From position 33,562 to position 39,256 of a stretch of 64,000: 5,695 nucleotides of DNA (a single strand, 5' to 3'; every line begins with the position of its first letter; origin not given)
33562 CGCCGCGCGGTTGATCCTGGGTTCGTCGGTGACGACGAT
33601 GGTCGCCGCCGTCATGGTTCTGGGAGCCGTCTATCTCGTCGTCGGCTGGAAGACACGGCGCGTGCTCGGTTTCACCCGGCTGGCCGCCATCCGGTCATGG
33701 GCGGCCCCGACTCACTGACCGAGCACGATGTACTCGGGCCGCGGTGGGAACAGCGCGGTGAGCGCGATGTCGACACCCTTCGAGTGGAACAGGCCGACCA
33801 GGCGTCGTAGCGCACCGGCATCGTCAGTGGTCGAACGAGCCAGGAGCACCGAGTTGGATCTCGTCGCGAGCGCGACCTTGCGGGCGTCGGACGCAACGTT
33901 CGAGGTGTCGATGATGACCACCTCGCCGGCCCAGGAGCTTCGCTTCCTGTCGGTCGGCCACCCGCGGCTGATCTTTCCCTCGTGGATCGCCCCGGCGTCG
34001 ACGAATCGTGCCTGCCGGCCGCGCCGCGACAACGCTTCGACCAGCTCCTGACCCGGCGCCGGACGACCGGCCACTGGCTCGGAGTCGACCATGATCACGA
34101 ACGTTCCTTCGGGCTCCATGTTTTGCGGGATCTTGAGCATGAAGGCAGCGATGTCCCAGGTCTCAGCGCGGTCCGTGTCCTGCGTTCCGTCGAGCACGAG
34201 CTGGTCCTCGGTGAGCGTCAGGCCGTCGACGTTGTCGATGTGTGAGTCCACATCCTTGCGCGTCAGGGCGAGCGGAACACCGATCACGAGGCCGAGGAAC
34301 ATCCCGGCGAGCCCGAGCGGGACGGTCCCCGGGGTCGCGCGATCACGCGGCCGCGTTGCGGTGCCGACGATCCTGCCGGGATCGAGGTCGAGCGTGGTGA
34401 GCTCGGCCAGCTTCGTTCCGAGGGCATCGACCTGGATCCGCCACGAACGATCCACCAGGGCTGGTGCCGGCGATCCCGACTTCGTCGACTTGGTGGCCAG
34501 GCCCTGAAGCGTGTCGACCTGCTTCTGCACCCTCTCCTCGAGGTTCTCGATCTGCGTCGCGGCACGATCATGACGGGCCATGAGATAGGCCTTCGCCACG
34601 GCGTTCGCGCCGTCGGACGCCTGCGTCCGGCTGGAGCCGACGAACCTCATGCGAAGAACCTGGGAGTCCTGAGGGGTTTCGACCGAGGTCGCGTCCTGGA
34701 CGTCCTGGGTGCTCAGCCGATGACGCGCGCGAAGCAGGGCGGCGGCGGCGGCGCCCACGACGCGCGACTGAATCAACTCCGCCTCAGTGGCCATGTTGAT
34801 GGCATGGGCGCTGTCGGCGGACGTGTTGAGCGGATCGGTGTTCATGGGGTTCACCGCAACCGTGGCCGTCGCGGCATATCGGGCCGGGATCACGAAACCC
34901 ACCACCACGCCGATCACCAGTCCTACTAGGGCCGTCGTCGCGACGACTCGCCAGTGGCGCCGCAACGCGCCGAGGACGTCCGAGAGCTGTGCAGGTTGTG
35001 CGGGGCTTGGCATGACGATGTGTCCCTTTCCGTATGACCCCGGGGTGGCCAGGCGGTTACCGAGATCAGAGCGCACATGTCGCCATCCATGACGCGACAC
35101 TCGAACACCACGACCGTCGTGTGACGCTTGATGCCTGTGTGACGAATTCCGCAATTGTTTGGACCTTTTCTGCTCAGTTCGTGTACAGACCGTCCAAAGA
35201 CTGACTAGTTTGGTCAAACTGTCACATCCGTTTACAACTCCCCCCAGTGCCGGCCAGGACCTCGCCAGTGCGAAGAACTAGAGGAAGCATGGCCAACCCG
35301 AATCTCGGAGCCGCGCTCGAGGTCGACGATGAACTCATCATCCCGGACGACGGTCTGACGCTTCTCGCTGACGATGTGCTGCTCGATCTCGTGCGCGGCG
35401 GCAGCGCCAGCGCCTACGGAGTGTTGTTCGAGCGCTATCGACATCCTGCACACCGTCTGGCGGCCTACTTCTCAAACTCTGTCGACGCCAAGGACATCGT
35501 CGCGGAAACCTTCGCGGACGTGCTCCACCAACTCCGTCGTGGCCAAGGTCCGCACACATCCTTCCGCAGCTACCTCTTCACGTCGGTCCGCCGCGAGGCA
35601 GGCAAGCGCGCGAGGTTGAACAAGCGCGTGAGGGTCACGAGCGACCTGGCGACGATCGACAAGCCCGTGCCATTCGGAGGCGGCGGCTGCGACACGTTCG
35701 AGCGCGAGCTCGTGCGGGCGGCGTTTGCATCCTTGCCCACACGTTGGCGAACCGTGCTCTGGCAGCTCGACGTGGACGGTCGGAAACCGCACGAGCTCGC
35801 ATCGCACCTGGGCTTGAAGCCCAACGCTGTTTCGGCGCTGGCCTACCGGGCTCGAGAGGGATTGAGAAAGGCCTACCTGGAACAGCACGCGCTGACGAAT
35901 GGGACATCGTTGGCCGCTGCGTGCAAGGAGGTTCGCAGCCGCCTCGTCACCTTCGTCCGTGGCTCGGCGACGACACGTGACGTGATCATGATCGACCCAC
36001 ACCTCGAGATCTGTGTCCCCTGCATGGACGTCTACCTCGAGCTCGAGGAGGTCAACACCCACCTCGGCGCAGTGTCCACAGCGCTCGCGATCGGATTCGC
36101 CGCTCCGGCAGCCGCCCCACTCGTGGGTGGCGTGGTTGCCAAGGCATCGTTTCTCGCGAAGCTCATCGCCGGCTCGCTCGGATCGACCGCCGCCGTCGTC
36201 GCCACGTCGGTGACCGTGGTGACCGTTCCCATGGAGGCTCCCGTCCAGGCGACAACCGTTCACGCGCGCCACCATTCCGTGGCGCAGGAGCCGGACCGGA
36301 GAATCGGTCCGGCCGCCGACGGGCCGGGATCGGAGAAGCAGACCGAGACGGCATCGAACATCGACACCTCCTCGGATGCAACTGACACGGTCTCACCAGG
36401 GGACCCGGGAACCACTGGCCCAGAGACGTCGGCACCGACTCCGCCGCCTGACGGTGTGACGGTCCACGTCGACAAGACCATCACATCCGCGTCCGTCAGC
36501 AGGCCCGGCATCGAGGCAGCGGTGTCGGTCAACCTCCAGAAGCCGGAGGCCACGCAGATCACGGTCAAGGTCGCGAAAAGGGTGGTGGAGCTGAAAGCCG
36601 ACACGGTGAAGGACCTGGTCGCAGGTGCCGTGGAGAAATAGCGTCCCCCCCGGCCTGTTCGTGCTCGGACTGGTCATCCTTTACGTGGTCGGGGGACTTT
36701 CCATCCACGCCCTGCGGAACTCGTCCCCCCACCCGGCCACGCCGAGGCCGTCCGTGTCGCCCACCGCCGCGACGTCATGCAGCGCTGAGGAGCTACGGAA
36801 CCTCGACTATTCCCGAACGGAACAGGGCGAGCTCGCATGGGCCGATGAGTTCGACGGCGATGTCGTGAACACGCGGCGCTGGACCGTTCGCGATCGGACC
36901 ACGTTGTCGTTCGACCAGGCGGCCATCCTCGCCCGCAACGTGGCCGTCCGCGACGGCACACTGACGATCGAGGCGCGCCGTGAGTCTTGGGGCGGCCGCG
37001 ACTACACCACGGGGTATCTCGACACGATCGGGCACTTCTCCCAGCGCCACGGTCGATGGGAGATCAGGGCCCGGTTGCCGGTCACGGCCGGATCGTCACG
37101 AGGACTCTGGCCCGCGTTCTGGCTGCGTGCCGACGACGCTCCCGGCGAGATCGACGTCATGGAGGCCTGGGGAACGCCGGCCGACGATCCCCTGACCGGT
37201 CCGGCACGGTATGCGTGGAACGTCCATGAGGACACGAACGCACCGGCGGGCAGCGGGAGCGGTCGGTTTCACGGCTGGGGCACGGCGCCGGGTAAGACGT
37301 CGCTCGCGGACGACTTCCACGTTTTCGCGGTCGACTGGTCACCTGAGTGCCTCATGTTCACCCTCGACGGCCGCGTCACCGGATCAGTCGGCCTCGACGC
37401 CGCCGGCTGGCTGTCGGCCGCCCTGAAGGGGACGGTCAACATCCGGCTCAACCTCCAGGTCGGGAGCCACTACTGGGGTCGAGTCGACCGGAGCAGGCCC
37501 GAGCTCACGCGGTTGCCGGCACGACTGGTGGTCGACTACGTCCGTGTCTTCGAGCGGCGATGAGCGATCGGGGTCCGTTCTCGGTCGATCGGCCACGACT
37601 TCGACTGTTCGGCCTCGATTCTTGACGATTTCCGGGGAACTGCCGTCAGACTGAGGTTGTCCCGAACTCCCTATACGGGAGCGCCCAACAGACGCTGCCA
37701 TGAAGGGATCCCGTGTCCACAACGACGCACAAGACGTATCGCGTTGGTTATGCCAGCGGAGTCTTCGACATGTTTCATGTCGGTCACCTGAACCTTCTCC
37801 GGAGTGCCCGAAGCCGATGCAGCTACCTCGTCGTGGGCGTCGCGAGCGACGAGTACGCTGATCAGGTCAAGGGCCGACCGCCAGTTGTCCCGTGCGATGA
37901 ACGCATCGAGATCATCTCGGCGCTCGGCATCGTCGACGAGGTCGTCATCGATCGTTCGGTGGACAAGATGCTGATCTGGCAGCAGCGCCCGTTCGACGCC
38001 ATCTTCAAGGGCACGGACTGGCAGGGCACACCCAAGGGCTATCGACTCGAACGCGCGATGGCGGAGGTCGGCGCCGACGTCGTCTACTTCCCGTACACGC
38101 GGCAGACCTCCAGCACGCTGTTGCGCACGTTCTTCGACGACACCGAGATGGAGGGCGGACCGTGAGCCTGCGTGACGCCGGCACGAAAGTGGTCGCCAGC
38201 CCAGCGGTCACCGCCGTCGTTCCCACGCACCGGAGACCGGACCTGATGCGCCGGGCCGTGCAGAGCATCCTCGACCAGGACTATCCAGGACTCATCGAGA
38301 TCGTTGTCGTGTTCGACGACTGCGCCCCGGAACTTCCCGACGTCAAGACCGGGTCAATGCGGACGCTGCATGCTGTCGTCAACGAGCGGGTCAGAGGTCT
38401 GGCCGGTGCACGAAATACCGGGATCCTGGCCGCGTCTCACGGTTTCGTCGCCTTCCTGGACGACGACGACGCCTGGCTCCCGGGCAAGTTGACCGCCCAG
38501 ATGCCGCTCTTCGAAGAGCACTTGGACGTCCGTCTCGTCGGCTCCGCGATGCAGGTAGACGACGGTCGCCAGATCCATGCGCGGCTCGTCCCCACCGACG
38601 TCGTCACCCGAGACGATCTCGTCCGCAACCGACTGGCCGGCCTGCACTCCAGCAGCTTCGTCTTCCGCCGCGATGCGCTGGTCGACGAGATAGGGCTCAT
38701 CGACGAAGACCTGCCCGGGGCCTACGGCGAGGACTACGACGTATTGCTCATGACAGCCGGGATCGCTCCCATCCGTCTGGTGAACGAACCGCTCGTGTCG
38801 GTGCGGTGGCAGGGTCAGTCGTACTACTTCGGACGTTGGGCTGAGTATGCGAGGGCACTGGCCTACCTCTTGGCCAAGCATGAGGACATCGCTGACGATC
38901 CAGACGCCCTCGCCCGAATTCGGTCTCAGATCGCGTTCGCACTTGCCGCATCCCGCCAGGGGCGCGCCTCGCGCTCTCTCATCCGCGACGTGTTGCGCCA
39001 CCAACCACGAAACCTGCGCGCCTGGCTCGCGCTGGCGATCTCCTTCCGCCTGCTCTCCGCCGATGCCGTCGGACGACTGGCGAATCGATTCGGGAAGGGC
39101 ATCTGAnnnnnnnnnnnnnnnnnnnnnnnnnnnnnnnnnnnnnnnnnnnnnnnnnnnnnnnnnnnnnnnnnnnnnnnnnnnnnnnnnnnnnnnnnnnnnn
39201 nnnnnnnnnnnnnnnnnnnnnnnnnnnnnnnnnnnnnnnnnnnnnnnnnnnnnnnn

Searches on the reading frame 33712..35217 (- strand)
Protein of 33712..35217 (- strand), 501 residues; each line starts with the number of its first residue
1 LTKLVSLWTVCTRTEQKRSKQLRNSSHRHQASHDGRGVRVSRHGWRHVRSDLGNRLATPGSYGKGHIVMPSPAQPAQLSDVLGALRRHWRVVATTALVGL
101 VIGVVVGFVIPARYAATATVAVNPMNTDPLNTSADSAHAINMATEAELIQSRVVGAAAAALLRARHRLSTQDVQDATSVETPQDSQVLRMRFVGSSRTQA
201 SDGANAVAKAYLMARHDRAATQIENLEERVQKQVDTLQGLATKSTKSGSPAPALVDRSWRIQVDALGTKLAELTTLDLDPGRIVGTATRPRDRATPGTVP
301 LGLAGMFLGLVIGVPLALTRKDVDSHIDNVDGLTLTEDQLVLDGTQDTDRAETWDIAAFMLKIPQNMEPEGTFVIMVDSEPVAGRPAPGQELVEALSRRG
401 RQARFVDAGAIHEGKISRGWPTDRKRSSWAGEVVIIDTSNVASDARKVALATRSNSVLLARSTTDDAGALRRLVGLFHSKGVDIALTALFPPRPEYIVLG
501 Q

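Call 20: search_protein_families(library=pfam, proteins=[window:33712-35217:-], max_evalue=0.001)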
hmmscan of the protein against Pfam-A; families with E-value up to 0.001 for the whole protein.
window:33712-35217:- (501 aa): 1 family
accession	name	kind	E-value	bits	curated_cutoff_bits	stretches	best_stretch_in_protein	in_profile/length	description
PF02706.20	Wzz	-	6.4e-09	36.4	25.5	1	78-154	5-83/91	Chain length determinant protein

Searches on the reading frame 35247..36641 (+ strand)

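Call 3: search_protein_families(library=pfam, proteins=[window:35247-36641:+], max_evalue=0.01)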
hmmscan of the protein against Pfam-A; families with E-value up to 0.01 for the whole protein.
window:35247-36641:+ (464 aa): 3 families
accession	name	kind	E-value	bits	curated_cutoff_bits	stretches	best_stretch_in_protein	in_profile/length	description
PF04542.20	Sigma70_r2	-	1.3e-08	34.9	24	1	60-127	1-70/71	Sigma-70 region 2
PF08281.18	Sigma70_r4_2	-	1.3e-05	25.2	25.7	1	154-204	2-52/54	Sigma-70, region 4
PF13490.11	zf-HC2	-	0.00077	19.9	22.2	1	226-259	1-34/35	Putative zinc-finger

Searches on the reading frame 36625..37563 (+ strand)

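Call 3: search_protein_families(library=pfam, proteins=[window:36625-37563:+], max_evalue=0.01)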
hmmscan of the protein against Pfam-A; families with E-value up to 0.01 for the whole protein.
window:36625-37563:+ (312 aa): 2 families
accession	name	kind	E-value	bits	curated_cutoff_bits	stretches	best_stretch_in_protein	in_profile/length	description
PF00722.28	Glyco_hydro_16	-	1.5e-12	47.8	22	1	105-252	13-132/175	Glycosyl hydrolases family 16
PF03935.22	SKN1_KRE6_Sbg1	-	3.2e-06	26.3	30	1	106-167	161-221/501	Beta-glucan synthesis-associated protein SKN1/KRE6/Sbg1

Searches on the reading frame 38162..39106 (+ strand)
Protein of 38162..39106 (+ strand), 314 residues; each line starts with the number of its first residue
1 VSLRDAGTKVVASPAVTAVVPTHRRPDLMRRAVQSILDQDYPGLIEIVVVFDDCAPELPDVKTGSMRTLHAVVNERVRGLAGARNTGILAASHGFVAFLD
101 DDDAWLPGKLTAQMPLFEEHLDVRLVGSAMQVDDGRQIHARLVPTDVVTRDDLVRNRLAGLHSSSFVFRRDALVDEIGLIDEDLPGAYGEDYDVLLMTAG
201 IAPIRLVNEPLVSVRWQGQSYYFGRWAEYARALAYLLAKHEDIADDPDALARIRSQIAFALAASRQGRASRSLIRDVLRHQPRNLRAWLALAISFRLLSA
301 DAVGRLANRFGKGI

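Call 3: search_protein_families(library=pfam, proteins=[window:38162-39106:+], max_evalue=0.01)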
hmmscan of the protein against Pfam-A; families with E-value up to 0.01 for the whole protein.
window:38162-39106:+ (314 aa): 3 families
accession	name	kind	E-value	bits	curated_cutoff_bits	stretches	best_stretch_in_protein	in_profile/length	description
PF00535.33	Glycos_transf_2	-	3.9e-19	69.6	23.3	1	18-173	2-164/168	Glycosyl transferase family 2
PF13641.12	Glyco_tranf_2_3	-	7.2e-12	46.2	27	1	14-194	1-190/230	Glycosyltransferase like family 2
PF10111.15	Glyco_tranf_2_2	-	6.6e-06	26.3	27.3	1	60-198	46-199/276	Glycosyltransferase like family 2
